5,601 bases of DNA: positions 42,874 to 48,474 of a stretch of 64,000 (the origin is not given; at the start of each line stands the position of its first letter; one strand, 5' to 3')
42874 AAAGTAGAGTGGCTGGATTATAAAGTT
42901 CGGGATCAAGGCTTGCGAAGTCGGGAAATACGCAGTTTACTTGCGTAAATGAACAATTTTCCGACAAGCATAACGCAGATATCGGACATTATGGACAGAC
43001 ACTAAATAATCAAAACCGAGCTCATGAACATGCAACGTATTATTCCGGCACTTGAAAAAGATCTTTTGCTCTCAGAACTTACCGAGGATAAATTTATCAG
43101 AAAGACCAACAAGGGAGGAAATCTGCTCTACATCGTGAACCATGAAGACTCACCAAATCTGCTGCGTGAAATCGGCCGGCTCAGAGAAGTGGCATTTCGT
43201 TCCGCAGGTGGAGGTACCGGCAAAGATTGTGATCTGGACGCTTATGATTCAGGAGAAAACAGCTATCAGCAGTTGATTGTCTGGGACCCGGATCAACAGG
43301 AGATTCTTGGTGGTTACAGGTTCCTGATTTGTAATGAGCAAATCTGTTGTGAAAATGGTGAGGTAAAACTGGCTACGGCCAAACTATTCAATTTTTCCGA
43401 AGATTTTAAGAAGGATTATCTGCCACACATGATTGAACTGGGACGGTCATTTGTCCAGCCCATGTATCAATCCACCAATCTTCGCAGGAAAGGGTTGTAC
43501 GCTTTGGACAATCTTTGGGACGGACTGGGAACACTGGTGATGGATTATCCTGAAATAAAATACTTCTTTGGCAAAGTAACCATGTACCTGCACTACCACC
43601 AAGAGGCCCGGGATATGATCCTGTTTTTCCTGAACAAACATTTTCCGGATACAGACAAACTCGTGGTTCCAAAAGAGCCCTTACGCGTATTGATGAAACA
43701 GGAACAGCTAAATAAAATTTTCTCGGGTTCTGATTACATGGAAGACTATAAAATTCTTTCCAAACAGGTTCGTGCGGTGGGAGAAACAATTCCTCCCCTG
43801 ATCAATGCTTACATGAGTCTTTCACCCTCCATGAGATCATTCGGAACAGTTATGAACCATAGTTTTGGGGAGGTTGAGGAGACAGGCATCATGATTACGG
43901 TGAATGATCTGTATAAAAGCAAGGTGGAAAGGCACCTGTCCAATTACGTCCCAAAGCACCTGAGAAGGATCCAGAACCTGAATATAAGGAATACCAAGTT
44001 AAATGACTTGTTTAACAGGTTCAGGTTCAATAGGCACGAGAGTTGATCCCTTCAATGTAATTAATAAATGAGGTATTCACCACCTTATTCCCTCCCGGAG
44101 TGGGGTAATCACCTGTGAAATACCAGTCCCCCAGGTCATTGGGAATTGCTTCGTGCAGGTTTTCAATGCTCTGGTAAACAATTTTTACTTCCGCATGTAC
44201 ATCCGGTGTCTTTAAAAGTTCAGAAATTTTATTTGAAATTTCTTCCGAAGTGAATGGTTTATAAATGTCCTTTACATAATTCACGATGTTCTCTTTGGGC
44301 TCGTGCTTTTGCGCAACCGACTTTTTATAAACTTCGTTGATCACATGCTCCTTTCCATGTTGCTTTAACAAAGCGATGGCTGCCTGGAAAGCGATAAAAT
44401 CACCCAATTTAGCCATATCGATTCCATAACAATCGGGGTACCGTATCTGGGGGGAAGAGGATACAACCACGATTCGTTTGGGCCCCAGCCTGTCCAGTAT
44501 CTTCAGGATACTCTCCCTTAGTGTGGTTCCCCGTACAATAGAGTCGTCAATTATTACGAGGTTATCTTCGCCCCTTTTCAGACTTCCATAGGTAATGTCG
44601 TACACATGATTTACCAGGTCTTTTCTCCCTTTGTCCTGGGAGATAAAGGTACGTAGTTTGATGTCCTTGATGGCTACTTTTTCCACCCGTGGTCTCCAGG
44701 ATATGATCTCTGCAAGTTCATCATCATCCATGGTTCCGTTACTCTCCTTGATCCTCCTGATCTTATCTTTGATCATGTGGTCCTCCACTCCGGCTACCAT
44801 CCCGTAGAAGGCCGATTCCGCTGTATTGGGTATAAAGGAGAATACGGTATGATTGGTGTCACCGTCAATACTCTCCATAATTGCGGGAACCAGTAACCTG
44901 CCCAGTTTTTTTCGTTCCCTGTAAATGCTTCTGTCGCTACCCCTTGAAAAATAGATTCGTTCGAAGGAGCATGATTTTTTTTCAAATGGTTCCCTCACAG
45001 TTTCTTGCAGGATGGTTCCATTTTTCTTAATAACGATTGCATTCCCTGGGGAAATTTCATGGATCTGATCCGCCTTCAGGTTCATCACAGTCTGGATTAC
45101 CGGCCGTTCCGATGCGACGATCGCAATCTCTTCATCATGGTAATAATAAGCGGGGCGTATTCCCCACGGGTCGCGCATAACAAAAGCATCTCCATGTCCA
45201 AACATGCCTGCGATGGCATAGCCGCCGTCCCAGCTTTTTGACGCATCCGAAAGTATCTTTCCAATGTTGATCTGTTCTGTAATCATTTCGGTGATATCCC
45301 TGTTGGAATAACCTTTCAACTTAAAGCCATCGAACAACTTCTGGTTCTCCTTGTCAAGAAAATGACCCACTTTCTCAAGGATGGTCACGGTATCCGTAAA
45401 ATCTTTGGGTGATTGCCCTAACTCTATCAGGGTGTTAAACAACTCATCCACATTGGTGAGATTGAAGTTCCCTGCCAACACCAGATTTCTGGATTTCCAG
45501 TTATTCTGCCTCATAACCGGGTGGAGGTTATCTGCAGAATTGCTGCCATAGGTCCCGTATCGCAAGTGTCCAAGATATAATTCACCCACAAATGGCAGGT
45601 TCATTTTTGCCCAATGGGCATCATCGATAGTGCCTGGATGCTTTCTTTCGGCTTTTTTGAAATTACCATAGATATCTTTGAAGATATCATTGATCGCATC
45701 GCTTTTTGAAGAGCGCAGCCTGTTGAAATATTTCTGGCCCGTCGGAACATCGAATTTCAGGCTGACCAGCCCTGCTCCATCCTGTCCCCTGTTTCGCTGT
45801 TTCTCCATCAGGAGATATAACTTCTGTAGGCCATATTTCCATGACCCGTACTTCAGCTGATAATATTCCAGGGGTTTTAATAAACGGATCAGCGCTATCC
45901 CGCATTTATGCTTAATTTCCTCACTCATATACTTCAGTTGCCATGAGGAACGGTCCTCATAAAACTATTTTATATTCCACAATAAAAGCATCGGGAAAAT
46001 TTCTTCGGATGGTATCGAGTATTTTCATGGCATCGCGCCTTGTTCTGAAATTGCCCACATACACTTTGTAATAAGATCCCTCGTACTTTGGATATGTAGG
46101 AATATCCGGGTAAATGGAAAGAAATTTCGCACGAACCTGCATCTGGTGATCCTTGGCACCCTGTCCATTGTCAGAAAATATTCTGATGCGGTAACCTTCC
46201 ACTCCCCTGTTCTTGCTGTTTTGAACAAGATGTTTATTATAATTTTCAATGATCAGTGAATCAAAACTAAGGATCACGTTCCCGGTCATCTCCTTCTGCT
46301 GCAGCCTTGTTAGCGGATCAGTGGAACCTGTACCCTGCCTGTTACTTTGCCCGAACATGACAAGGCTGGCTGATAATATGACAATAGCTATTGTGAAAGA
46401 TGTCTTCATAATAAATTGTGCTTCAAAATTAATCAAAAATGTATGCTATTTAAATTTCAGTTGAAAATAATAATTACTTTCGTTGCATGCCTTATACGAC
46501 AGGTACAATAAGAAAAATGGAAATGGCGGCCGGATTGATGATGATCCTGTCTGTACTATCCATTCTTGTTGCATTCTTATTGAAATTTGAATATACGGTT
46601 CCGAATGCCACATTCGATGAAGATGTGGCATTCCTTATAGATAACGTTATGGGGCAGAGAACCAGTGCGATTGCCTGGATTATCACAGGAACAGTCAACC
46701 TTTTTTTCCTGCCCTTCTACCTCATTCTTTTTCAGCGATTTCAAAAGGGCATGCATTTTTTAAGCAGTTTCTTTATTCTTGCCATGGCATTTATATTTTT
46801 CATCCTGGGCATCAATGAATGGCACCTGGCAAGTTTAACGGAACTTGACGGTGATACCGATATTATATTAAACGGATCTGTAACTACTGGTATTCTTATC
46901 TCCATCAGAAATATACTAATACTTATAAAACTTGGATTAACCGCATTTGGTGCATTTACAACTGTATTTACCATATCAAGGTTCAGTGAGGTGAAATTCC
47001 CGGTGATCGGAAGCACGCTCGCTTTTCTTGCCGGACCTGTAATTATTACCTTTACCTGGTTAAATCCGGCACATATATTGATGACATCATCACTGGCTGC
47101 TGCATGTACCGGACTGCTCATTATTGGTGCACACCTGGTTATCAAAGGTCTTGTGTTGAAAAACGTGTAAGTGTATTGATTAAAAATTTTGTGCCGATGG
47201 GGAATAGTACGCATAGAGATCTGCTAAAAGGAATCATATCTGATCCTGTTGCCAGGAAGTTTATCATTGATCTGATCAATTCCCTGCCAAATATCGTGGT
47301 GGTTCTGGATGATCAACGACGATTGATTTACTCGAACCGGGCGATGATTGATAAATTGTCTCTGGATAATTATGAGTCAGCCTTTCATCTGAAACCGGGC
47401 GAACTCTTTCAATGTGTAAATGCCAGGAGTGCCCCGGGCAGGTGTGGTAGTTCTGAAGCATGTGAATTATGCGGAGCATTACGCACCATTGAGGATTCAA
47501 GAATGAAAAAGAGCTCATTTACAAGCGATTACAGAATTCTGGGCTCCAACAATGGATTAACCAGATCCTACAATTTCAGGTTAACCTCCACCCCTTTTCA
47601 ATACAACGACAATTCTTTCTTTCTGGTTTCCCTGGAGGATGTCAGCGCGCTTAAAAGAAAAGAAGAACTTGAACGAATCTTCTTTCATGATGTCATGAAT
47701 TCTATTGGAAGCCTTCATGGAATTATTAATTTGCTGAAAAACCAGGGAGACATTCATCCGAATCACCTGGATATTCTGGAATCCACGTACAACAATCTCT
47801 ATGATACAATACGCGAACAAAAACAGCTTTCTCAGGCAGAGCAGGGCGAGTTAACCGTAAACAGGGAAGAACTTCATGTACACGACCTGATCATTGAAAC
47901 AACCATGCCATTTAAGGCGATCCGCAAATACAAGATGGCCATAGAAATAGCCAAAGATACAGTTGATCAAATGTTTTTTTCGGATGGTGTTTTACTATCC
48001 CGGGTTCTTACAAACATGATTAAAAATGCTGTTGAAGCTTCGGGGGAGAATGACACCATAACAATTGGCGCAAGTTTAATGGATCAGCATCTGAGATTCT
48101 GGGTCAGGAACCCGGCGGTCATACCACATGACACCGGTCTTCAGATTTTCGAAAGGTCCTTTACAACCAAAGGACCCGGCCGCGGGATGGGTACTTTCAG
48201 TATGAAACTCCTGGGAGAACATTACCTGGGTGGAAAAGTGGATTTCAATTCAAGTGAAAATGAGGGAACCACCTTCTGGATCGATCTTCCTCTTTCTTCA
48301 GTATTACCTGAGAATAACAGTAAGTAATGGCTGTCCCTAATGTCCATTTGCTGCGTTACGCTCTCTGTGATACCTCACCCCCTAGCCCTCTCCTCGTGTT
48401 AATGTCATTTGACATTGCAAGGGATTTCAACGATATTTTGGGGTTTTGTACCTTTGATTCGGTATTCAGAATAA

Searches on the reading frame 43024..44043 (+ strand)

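Call 46: search_protein_families(library=pfam, proteins=[window:43024-44043:+], max_evalue=0.001)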
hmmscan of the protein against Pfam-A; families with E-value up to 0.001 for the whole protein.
window:43024-44043:+ (340 aa): 1 family
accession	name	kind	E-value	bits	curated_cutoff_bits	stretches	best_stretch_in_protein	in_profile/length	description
PF13444.12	Acetyltransf_5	-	3.5e-14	53.8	22.4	1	53-151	1-94/102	Acetyltransferase (GNAT) domain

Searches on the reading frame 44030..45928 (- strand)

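Call 46: search_protein_families(library=pfam, proteins=[window:44030-45928:-], max_evalue=0.001)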
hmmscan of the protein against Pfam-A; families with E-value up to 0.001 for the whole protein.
window:44030-45928:- (633 aa): 2 families
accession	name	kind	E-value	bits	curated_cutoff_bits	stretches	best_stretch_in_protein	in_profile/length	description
PF13537.11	GATase_7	-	2.3e-07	31.3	25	1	213-278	55-121/123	Glutamine amidotransferase domain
PF13522.11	GATase_6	-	2.5e-05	24.8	27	0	116-274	11-130/130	Glutamine amidotransferase domain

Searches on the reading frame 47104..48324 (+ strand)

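Call 46: search_protein_families(library=pfam, proteins=[window:47104-48324:+], max_evalue=0.001)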
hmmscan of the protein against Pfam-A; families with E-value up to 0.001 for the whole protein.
window:47104-48324:+ (407 aa): 2 families
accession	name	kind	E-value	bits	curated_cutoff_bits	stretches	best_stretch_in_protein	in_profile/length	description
PF02518.31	HATPase_c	-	2.3e-14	54.2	26.4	1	294-398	2-110/111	Histidine kinase-, DNA gyrase B-, and HSP90-like ATPase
PF14501.12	HATPase_c_5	-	0.00034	20.9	22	0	298-387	6-94/102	GHKL domain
